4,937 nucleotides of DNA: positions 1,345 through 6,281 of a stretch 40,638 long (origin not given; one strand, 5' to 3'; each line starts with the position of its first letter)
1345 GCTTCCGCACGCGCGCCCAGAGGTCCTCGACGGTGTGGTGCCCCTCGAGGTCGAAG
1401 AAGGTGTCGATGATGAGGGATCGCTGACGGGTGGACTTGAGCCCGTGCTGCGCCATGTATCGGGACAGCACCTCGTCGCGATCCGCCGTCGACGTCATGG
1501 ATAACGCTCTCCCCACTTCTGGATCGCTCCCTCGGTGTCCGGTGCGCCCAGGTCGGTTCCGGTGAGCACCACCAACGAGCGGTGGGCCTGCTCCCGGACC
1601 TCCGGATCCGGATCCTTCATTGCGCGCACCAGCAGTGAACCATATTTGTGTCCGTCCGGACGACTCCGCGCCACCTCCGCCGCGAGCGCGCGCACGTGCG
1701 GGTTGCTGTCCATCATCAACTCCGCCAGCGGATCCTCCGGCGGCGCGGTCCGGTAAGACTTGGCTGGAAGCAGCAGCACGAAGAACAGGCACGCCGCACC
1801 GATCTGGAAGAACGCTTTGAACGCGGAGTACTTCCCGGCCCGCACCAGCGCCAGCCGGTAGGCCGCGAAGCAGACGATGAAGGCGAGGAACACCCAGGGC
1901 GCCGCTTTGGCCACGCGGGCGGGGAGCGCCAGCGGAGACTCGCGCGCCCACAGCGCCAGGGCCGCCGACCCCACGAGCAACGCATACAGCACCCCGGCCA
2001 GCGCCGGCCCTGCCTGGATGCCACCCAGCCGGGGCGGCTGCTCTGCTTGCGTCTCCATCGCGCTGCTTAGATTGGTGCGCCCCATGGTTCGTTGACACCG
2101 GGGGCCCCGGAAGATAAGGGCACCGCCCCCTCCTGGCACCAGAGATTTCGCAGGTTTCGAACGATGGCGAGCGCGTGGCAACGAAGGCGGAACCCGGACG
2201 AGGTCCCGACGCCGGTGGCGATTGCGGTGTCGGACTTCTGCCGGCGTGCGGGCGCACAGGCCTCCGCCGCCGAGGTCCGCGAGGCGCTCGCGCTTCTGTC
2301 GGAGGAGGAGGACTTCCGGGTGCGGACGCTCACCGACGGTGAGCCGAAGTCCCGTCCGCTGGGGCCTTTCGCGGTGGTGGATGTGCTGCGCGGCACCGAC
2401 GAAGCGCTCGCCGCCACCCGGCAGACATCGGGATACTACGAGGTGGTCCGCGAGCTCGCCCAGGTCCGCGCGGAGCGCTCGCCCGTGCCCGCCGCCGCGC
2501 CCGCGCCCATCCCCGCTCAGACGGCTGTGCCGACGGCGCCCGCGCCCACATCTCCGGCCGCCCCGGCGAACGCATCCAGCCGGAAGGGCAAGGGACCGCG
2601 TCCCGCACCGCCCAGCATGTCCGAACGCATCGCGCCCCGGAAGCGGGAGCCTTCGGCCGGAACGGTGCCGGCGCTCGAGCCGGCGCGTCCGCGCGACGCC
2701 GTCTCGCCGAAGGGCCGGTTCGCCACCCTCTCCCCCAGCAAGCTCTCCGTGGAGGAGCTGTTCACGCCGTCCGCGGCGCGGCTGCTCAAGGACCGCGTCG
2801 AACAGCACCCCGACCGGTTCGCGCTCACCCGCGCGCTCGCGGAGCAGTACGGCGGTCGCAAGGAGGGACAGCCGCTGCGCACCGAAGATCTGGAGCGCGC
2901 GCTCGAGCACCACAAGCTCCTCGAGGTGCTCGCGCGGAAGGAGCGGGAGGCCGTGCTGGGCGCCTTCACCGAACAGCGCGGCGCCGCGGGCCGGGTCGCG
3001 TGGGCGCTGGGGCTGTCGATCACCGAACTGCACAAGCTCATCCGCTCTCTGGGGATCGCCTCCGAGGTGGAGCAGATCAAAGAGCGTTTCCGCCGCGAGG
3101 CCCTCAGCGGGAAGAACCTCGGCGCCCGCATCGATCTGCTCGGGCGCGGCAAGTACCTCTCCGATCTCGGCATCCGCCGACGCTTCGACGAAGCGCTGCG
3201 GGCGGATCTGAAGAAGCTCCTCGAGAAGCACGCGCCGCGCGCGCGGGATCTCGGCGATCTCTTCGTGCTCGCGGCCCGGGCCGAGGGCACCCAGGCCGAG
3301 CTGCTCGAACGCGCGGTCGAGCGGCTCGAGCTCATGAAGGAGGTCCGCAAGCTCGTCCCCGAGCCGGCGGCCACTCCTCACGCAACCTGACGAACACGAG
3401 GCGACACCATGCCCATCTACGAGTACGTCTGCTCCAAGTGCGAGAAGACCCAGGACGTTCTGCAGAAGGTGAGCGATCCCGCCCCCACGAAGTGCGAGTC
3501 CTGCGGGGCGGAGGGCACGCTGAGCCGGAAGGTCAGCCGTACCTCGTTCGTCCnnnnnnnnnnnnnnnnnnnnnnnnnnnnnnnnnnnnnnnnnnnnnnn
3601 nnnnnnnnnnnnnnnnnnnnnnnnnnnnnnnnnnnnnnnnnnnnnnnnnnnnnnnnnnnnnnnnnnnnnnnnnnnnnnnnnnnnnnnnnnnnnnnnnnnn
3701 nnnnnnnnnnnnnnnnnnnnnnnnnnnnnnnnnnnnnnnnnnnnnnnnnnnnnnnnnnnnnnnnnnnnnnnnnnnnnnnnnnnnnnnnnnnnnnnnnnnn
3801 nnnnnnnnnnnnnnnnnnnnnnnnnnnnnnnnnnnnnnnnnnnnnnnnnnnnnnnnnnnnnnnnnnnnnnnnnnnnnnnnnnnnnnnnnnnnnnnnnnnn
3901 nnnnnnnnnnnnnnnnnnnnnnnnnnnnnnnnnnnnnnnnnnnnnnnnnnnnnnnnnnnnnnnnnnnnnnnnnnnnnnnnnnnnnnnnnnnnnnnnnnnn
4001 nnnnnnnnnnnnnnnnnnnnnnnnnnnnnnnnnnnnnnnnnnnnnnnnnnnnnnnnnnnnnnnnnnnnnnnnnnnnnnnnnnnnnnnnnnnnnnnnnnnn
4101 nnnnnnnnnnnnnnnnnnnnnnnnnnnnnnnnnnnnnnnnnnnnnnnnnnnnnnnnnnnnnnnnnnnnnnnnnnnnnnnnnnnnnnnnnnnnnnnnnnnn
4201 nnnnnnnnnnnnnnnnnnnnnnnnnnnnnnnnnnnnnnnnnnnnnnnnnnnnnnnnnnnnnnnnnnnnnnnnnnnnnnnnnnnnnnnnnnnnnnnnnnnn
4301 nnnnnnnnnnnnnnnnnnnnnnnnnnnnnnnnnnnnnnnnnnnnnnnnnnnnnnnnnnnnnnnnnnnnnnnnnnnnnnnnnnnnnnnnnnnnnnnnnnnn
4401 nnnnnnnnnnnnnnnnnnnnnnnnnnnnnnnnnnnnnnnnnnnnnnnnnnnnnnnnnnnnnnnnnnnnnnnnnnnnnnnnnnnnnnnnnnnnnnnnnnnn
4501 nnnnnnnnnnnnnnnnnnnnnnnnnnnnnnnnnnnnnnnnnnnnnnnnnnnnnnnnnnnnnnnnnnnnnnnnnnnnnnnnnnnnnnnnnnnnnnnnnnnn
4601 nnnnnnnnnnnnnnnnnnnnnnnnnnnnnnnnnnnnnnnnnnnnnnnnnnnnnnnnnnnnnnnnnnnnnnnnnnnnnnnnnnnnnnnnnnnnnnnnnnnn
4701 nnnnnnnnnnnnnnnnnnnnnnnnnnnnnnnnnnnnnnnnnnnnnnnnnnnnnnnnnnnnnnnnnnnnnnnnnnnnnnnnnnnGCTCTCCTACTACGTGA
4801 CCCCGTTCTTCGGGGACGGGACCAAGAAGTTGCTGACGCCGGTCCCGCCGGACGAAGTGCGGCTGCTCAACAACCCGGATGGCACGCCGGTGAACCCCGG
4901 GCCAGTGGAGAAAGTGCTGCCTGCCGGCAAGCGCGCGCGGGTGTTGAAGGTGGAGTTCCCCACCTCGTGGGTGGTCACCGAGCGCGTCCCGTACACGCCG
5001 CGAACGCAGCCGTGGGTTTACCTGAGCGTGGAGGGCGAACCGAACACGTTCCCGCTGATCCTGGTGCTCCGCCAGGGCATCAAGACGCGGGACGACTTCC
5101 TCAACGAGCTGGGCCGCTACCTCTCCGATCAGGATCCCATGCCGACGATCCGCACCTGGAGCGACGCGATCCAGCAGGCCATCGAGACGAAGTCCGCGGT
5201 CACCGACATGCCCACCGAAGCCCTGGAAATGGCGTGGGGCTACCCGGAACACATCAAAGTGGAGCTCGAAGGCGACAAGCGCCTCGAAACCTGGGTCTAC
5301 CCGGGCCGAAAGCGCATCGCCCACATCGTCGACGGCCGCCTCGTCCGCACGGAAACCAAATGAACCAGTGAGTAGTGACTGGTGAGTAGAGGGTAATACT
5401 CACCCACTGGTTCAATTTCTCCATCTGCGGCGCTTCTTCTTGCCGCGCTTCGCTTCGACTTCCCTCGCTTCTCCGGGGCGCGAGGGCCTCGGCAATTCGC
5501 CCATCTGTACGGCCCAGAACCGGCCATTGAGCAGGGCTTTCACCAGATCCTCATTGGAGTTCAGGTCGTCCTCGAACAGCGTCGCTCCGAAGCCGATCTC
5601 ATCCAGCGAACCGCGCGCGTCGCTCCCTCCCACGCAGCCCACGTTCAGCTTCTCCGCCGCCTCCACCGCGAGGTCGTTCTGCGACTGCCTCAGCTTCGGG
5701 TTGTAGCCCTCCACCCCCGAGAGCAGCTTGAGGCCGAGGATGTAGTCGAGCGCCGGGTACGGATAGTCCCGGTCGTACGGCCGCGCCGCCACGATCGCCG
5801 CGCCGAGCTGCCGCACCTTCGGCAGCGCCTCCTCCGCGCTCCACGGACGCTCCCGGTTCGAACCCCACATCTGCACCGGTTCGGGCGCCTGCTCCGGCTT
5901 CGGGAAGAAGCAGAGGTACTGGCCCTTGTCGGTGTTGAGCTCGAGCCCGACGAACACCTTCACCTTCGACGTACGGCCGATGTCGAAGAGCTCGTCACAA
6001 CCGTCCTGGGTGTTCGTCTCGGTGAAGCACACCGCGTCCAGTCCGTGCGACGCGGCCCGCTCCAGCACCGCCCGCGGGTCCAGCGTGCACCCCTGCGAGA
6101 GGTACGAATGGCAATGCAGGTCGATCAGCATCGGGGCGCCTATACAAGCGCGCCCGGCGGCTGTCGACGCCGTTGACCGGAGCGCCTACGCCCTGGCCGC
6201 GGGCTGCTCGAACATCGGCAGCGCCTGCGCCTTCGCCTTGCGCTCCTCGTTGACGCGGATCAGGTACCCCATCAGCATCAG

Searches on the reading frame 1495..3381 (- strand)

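Call 19: search_protein_families(library=pfam, proteins=[window:1495-3381:-], max_evalue=0.001)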
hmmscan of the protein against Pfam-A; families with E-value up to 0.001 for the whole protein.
window:1495-3381:- (628 aa): 2 families
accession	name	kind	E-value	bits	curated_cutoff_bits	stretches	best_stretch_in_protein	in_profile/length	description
PF02985.28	HEAT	-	1.9e-06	28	23.5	0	583-606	4-27/31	HEAT repeat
PF13646.12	HEAT_2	-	6e-05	23.7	27.7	1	551-603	3-55/88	HEAT repeats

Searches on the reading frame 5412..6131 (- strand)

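Call 19: search_protein_families(library=pfam, proteins=[window:5412-6131:-], max_evalue=0.001)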
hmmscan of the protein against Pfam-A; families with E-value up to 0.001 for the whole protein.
window:5412-6131:- (239 aa): 2 families
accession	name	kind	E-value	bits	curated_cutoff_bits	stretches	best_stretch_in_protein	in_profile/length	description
PF13263.12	PHP_C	-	1.3e-10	41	21.3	1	150-204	2-55/56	PHP-associated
PF02811.25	PHP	-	5.1e-09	37.1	26.4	1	4-69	1-67/164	PHP domain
